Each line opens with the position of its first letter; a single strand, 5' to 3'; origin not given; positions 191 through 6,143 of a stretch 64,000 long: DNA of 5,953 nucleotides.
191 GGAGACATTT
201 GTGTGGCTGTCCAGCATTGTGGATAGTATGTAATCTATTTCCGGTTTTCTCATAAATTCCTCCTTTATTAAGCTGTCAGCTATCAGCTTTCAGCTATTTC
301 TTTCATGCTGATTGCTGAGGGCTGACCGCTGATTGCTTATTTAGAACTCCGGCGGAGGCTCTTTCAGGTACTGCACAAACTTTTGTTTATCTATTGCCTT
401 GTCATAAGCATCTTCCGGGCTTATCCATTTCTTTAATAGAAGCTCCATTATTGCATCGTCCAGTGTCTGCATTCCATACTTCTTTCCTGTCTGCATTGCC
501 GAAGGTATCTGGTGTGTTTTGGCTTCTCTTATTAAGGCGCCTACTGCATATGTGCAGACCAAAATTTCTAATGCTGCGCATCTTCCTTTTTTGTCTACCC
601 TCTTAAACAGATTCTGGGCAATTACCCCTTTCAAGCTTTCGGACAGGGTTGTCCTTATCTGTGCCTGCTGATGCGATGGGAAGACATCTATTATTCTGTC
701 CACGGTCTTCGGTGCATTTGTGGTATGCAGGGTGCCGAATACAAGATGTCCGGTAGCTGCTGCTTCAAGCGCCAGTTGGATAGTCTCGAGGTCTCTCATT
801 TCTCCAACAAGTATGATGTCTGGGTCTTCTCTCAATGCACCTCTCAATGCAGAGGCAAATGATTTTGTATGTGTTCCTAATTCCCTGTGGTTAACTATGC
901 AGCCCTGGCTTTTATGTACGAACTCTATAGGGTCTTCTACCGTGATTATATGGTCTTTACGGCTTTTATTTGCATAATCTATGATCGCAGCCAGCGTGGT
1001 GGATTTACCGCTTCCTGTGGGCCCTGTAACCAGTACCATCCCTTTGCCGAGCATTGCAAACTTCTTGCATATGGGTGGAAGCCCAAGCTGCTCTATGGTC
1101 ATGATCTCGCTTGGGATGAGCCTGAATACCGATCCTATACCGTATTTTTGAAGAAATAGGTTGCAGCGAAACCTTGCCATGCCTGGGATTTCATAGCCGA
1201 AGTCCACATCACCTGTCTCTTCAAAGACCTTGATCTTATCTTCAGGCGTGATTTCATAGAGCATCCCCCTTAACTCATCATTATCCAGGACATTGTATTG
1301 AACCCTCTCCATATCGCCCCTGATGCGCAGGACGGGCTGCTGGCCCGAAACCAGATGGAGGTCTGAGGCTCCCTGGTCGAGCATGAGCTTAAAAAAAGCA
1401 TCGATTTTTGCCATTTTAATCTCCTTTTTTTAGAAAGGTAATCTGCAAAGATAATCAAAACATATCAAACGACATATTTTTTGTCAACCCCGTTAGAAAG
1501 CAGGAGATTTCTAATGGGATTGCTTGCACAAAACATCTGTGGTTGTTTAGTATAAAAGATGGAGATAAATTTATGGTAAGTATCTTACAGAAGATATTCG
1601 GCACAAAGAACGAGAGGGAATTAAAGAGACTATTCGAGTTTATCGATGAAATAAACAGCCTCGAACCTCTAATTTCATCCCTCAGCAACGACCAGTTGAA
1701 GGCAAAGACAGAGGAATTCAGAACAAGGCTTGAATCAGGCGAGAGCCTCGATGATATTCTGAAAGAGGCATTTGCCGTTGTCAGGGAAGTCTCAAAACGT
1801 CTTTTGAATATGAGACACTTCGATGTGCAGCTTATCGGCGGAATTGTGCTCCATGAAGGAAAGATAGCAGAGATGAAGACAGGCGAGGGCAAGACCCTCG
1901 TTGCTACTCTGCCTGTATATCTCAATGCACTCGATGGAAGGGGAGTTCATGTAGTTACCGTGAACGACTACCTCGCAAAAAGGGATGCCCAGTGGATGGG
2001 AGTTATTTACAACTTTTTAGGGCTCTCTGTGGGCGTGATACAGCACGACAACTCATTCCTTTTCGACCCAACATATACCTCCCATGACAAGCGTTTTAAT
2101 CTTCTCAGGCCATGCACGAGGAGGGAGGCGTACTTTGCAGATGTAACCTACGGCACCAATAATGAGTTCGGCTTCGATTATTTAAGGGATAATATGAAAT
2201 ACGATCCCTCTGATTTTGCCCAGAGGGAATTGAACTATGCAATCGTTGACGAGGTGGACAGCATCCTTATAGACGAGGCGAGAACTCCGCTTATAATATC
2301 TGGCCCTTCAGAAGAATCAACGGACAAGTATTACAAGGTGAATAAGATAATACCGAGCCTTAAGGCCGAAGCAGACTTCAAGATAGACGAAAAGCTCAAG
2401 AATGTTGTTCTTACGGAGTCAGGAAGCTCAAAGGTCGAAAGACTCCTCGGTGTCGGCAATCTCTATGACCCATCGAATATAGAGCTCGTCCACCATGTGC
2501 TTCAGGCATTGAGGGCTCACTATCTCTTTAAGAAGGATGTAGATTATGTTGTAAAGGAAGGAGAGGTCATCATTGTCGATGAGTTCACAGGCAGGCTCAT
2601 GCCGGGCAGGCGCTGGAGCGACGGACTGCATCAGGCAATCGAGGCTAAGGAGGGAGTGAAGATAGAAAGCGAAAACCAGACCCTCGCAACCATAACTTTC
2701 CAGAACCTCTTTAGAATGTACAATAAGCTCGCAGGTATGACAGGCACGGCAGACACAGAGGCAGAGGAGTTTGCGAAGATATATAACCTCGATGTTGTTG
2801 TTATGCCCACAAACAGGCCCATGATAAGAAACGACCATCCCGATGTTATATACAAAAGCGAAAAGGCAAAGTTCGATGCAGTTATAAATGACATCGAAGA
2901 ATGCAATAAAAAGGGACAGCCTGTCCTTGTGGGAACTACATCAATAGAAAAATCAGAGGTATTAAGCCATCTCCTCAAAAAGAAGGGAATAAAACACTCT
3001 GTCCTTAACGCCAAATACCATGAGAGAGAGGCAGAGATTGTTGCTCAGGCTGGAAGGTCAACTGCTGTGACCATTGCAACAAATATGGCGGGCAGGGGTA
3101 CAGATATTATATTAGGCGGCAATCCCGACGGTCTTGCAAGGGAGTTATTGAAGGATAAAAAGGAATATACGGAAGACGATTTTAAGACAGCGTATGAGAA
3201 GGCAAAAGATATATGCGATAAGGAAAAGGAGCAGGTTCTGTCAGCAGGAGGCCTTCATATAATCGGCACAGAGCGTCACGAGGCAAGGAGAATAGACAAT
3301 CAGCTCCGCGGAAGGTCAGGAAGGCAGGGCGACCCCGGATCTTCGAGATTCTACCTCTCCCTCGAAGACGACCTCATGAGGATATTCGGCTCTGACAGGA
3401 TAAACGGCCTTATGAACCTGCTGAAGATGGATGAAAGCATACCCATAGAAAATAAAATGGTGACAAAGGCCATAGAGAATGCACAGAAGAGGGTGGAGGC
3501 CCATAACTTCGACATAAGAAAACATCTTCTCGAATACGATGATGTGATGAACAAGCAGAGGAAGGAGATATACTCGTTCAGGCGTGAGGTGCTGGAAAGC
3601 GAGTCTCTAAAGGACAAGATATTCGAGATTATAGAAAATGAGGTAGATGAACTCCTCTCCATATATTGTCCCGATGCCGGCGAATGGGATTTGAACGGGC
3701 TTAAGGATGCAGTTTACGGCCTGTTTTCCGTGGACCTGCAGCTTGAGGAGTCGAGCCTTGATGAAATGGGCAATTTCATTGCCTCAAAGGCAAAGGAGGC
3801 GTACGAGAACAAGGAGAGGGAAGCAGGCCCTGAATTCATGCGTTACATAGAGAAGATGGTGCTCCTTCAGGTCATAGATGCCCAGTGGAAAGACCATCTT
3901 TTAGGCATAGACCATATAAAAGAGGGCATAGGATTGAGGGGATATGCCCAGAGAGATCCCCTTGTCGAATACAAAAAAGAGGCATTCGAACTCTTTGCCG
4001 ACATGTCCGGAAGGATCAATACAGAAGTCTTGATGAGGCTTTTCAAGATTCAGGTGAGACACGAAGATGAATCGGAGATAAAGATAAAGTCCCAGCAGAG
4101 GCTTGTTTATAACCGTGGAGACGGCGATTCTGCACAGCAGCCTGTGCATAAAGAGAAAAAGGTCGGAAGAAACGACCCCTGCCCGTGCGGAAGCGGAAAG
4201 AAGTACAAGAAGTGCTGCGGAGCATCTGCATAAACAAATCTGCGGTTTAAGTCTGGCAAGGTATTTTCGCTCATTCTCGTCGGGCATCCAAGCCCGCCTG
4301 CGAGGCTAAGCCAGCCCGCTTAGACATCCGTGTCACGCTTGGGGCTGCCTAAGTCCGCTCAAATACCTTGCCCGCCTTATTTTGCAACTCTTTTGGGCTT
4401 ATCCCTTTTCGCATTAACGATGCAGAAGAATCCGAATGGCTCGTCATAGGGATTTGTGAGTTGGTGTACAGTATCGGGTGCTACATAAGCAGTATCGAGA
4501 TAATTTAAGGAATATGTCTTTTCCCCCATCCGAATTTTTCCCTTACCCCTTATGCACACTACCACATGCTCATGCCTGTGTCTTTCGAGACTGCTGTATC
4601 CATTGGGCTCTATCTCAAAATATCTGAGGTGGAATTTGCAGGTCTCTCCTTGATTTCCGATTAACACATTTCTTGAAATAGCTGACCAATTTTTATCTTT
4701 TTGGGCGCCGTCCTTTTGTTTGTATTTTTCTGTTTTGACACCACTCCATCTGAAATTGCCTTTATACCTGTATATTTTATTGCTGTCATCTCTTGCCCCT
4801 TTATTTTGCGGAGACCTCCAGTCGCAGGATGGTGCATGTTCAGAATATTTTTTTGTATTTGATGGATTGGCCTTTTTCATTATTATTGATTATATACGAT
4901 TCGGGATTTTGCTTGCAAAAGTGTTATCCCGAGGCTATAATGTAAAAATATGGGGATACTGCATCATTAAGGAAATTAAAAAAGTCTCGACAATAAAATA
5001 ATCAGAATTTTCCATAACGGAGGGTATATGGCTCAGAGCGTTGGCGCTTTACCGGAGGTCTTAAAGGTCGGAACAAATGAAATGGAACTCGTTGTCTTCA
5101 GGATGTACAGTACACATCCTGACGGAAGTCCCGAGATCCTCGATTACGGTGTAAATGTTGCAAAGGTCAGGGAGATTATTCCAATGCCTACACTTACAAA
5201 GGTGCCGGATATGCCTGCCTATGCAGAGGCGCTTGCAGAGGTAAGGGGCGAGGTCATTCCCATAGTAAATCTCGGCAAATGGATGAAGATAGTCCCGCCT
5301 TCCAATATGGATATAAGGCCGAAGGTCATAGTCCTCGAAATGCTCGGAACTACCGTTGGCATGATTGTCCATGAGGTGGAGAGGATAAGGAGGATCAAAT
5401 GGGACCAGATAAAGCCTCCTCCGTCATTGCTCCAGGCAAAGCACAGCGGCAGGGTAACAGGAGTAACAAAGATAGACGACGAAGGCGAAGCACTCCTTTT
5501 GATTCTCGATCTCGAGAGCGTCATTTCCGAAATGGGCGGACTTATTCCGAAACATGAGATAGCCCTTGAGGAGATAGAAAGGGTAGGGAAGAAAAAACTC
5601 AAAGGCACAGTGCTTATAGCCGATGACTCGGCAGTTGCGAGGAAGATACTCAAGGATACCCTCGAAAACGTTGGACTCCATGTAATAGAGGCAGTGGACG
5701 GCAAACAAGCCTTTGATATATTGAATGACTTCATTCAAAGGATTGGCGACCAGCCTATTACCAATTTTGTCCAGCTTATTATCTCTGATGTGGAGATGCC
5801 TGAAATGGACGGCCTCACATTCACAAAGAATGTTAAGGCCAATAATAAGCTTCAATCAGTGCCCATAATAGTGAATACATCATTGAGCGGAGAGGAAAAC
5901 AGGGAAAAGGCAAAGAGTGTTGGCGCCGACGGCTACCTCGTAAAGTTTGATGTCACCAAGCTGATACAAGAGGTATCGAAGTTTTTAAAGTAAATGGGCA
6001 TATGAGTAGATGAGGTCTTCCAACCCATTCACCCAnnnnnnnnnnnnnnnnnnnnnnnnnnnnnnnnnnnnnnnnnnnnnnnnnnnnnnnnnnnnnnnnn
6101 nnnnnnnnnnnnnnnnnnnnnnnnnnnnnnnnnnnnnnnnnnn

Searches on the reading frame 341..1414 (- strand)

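Call 24: search_protein_families(library=ncbifam, proteins=[window:341-1414:-], max_evalue=0.00001)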
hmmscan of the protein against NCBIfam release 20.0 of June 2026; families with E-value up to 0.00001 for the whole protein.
window:341-1414:- (357 aa): 17 families
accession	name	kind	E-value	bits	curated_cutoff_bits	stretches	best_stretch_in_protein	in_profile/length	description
TIGR01420.1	pilT_fam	subfamily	7.3e-140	466.1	319.1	1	4-344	2-342/343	PilT/PilU family type 4a pilus ATPase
TIGR02525.1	plasmid_TraJ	equivalog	6.7e-45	153.7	368.3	1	3-288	11-315/372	plasmid transfer ATPase TraJ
TIGR02533.1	type_II_gspE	equivalog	9.6e-42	143.2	630.25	1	123-280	242-389/486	type II secretion system ATPase GspE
TIGR02524.1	dot_icm_DotB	equivalog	2.6e-41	142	463.3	1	4-309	6-323/358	Dot/Icm type IV secretion system ATPase DotB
TIGR02538.1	type_IV_pilB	equivalog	9.6e-41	140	675.65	1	86-275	272-457/564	type IV-A pilus assembly ATPase PilB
NF007755.0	PRK10436.1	equivalog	1.3e-37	129.6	617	1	5-283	90-368/465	type II secretion system protein GspE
NF041000.1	ATPase_ComGA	equivalog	4e-37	127.6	300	1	12-271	8-266/267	competence type IV pilus ATPase ComGA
NF053534.1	T4PilAsmATPsTfpB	equivalog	7.4e-36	123.7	850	1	120-277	332-479/584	type IV pilus assembly ATPase TfpB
NF058587.1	archaellum_moto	equivalog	1.3e-17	63.8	550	1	123-242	273-394/527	archaellum flagellar ATPase motor FlaI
TIGR02782.1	TrbB_P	equivalog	2.3e-17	63.2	304.55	1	120-266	132-277/303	P-type conjugative transfer ATPase TrbB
NF010469.0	PRK13894.1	subfamily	1.9e-14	53.8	508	1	101-264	130-289/320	conjugal transfer ATPase TrbB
TIGR02788.1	VirB11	equivalog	5.3e-14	52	249.95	1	119-251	139-272/308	P-type DNA transfer ATPase VirB11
TIGR03819.1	heli_sec_ATPase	hypoth_equivalog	2.1e-12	46.9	373.15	1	124-238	178-293/340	TadA family conjugal transfer-associated ATPase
NF010407.0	PRK13833.1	subfamily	3.7e-11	43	499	1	120-268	140-286/323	conjugal transfer protein TrbB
NF053672.1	bindosome_BasE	exception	2.3e-10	39.8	1000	1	126-258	272-405/512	bindosome assembly system ATPase subunit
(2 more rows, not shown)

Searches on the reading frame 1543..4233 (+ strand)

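Call 24: search_protein_families(library=ncbifam, proteins=[window:1543-4233:+], max_evalue=0.00001)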
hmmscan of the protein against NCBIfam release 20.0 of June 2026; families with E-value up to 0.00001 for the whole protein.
window:1543-4233:+ (896 aa): 14 families
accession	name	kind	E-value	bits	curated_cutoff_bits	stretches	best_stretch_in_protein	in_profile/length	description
NF009538.1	PRK12904.1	equivalog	0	1277.5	814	1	14-838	1-813/814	preprotein translocase subunit SecA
TIGR00963.1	secA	equivalog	0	1149.9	800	1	37-823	1-785/787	preprotein translocase subunit SecA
NF006630.0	PRK09200.1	subfamily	9.8e-287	953.2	862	2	17-526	4-496/789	preprotein translocase subunit SecA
NF009536.0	PRK12901.1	equivalog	3.8e-282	939.2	1493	5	314-525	489-700/1118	preprotein translocase subunit SecA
TIGR04397.1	SecA2_Bac_anthr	exception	1.4e-281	936.1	1085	2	16-527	2-495/774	accessory Sec system translocase SecA2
TIGR03714.1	secA2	equivalog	9.9e-230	764.8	930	2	23-526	2-492/762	accessory Sec system translocase SecA2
NF012136.0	SecA2_Lm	equivalog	1e-196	655.3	1100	2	27-525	11-490/776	accessory Sec system translocase SecA2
TIGR04221.1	SecA2_Mycobac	equivalog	7.9e-185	616.2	725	3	13-527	3-494/762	accessory Sec system translocase SecA2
NF007704.0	PRK10396.1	equivalog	3.5e-12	46.7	149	1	861-892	188-219/221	hypothetical protein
NF004088.0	PRK05590.1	equivalog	4.3e-12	46.7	140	1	866-894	137-165/166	hypothetical protein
TIGR04102.1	SWIM_PBPRA1643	hypoth_equivalog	3.6e-10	40.2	68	1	864-893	79-108/108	PBPRA1643 family SWIM/SEC-C metal-binding motif protein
NF002449.0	PRK01617.1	equivalog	2e-09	38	141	1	872-893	132-153/154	hypothetical protein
NF002592.0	PRK02250.1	equivalog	2.1e-09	37.7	158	1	864-893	138-167/167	hypothetical protein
NF001213.0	PRK00183.1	equivalog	1.3e-07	31.8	158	1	871-894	131-154/157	hypothetical protein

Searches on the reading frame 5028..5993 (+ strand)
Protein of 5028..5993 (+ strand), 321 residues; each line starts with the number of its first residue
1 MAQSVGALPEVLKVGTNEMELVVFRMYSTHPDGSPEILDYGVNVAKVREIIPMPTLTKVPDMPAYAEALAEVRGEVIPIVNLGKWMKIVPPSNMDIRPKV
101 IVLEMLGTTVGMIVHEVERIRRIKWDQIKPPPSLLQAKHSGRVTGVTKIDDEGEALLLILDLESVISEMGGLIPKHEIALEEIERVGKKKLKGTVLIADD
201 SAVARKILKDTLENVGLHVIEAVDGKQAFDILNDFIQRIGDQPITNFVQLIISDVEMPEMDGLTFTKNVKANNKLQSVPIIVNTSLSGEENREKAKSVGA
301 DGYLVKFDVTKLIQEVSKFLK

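Call 24: search_protein_families(library=ncbifam, proteins=[window:5028-5993:+], max_evalue=0.00001)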
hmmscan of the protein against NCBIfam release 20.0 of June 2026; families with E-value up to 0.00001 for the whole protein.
window:5028-5993:+ (321 aa): 50 families (the best 25 are shown)
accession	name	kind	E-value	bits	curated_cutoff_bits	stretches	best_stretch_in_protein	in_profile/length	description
NF045944.1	ResRegRpaBCyano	equivalog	1.8e-14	53.7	330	1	196-307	1-99/229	response regulator transcription factor RpaB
NF007135.0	PRK09581.1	equivalog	1.9e-14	53.4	474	1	193-306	3-105/457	PleD family two-component system response regulator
NF007901.0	PRK10610.1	equivalog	6.3e-14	52.2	189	1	195-312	8-116/129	chemotaxis response regulator CheY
NF008099.0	PRK10841.1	equivalog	5.3e-13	47.6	920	1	179-310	811-929/949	two-component system sensor histidine kinase RcsC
NF007903.0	PRK10612.1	equivalog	1.9e-12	47.2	260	1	39-167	28-152/167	chemotaxis protein CheW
TIGR02154.1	PhoB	equivalog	1.2e-11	44.4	296.2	1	194-317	4-117/226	phosphate regulon transcriptional regulator PhoB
NF008318.0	PRK11107.1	equivalog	1.2e-11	43.5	890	1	177-316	652-781/920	two-component sensor histidine kinase BarA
NF053854.1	RespRegPhoBBctds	equivalog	2.6e-11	43.3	270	1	195-317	1-112/225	two-component system response regulator PhoB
NF007969.0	PRK10693.1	equivalog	4.6e-11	42.3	329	1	194-312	9-116/337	two-component system response regulator RssB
NF041367.1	CheY_Halo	equivalog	5.2e-11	42.9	200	1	195-317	1-111/114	chemotaxis protein CheY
NF007420.1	PRK09959.1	equivalog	1.9e-10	38.9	1995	1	192-306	958-1059/1197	acid-sensing system histidine kinase EvgS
NF001965.0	PRK00742.1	subfamily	3.6e-10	39.6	293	1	194-306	5-107/357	chemotaxis-specific protein-glutamate methyltransferase CheB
NF041866.1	EpsW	equivalog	6.1e-10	38.8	200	1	193-320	6-125/131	exopolysaccharide biosynthesis response regulator EpsW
NF045505.1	RR_RssB_Pseudo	equivalog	7.9e-10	38.3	700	1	192-306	5-106/394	two-component system response regulator RssB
NF045717.1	DVU0259_DivK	exception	1.5e-09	38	160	1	194-318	4-114/117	DVU0259 family response regulator domain-containing protein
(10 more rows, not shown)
